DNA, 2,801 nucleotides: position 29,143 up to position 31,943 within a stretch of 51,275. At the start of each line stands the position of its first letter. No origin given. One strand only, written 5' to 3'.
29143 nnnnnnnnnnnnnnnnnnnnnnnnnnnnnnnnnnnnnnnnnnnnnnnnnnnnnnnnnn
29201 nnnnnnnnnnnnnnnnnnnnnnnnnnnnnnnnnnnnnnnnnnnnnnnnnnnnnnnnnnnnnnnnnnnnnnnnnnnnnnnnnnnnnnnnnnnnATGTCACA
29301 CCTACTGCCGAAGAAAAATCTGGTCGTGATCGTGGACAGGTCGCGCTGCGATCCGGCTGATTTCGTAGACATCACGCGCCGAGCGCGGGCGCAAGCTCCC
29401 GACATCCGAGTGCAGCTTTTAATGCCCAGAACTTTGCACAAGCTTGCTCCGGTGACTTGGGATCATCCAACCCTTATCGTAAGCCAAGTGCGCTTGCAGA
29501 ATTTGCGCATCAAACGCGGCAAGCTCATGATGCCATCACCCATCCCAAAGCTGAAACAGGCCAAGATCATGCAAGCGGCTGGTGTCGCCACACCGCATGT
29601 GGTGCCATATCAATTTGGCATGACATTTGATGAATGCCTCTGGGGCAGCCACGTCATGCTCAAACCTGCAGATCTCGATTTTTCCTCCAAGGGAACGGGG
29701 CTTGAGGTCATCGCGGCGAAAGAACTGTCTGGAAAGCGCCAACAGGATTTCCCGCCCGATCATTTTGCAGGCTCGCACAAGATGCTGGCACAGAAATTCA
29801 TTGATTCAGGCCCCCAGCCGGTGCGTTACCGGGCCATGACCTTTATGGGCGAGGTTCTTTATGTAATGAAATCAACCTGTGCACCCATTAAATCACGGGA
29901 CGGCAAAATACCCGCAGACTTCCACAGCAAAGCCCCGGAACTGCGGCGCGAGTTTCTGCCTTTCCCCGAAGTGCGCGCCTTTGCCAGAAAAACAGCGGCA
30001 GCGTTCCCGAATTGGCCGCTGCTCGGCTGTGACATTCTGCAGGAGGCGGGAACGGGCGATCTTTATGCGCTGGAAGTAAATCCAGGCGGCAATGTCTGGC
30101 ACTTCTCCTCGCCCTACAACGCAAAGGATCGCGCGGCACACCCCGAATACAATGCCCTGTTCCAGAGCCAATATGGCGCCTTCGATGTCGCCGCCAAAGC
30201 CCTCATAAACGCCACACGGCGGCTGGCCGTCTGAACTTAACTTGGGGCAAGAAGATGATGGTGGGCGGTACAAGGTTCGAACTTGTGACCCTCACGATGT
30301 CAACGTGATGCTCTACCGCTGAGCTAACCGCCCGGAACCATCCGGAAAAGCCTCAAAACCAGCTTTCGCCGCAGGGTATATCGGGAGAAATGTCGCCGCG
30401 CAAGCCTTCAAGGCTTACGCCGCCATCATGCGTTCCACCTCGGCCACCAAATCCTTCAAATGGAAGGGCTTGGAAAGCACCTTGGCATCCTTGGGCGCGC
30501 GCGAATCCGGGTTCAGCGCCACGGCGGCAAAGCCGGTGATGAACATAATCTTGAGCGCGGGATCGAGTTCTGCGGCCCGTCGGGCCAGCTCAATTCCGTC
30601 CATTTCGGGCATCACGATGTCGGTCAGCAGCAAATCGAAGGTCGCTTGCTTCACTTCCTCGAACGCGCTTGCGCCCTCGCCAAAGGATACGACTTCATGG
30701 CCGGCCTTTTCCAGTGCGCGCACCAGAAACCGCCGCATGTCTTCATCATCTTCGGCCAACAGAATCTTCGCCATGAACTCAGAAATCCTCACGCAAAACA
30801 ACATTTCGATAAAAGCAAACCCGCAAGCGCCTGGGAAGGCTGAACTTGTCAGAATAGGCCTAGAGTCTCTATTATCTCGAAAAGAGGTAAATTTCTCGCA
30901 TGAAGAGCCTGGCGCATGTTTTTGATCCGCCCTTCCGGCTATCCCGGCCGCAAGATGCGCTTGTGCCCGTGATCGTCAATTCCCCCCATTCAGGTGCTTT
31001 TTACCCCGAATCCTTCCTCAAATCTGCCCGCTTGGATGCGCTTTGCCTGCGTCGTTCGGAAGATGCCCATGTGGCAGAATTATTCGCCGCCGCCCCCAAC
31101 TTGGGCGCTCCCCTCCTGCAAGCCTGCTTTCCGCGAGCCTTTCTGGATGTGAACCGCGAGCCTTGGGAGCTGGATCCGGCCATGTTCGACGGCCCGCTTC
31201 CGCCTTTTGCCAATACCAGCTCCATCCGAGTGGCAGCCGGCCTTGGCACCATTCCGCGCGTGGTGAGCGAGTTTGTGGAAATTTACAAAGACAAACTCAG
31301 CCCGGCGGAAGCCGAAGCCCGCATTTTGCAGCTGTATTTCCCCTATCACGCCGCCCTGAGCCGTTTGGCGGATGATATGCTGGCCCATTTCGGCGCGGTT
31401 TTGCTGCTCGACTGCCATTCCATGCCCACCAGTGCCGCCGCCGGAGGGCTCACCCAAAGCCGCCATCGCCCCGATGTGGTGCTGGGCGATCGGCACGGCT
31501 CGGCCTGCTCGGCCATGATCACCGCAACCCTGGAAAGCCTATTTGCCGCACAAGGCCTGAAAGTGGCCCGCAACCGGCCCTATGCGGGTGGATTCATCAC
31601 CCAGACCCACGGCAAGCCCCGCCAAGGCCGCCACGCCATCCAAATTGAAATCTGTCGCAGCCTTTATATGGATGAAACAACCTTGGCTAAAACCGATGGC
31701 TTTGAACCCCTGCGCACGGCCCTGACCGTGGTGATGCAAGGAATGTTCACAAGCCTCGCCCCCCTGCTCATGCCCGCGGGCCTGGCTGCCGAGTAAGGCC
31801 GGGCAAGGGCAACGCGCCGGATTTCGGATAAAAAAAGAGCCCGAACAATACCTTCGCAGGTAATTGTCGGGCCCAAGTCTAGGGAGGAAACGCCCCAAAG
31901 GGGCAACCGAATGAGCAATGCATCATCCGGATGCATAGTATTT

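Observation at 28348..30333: Two abutting orphan RimK-type ATP-grasp ligase paralogs between an OMP terminator and the 3' end of tRNA-Val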

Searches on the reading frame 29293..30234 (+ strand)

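Call 4: search_protein_families(library=pfam, proteins=[window:29293-30234:+], max_evalue=1)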
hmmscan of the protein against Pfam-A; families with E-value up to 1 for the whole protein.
window:29293-30234:+ (313 aa): 0 families

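Call 5: search_protein_families(library=ncbifam, proteins=[window:29293-30234:+], max_evalue=1)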
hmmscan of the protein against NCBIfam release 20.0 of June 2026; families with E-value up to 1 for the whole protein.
window:29293-30234:+ (313 aa): 1 family
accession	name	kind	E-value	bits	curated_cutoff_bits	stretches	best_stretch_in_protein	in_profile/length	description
NF038074.1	fam_STM4014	hypoth_equivalog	0.00054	19.4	175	1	227-266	288-327/349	STM4014 family protein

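Call 9: search_protein_families(library=padloc, proteins=[window:29293-30234:+], max_evalue=1)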
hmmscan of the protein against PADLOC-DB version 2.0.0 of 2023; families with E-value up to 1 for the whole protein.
window:29293-30234:+ (313 aa): 0 families

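Call 10: search_protein_families(library=phrogs, proteins=[window:29293-30234:+], max_evalue=1)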
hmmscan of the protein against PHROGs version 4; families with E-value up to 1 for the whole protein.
window:29293-30234:+ (313 aa): 0 families

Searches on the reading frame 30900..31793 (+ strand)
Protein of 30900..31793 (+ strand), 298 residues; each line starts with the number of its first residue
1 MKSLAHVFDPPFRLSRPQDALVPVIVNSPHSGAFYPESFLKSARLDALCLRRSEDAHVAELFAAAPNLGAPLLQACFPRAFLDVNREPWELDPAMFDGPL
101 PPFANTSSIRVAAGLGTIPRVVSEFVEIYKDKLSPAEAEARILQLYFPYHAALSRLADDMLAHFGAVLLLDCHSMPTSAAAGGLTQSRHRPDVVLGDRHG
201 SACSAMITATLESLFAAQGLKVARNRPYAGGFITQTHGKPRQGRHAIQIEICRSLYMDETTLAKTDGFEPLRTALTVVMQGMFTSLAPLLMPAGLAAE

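Call 46: find_related_loci(query=window:30900-31793:+, collection=metagenome_contigs, flank=8000)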
Query window:30900-31793:+ (298 aa) in metagenome_contigs; peptide patterns used: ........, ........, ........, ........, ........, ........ (x = any residue, [..] = any of these).
600 stretches matched a pattern (row limit reached: there are more); 506 encode a relative of the query (tblastn E <= 1e-3); the best 80 are kept; 80 distinct loci.
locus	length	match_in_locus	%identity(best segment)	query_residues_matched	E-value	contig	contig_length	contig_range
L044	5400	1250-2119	57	8-298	1e-106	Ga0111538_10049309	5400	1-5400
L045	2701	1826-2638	60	8-279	9e-108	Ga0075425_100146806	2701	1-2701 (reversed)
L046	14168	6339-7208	57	8-298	8e-101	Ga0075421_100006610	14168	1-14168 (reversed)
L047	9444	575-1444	57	8-298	2e-100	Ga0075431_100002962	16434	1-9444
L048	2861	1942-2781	53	10-293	5e-97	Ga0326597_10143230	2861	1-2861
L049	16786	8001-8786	56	10-275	1e-94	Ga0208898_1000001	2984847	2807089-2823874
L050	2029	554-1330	56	10-272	5e-99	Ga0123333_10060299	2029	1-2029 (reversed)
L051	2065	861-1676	54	10-289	4e-98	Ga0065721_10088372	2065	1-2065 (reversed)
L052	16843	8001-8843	52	10-298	2e-93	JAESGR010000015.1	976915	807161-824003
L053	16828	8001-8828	53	10-293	5e-93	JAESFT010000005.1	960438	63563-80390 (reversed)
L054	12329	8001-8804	55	11-287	5e-93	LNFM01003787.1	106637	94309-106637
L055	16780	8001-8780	55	10-273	2e-92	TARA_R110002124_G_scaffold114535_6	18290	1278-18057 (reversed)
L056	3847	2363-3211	52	10-296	5e-93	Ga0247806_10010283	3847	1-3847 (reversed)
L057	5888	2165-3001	52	10-292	1e-92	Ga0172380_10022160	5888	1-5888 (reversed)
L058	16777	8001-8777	56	10-272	3e-92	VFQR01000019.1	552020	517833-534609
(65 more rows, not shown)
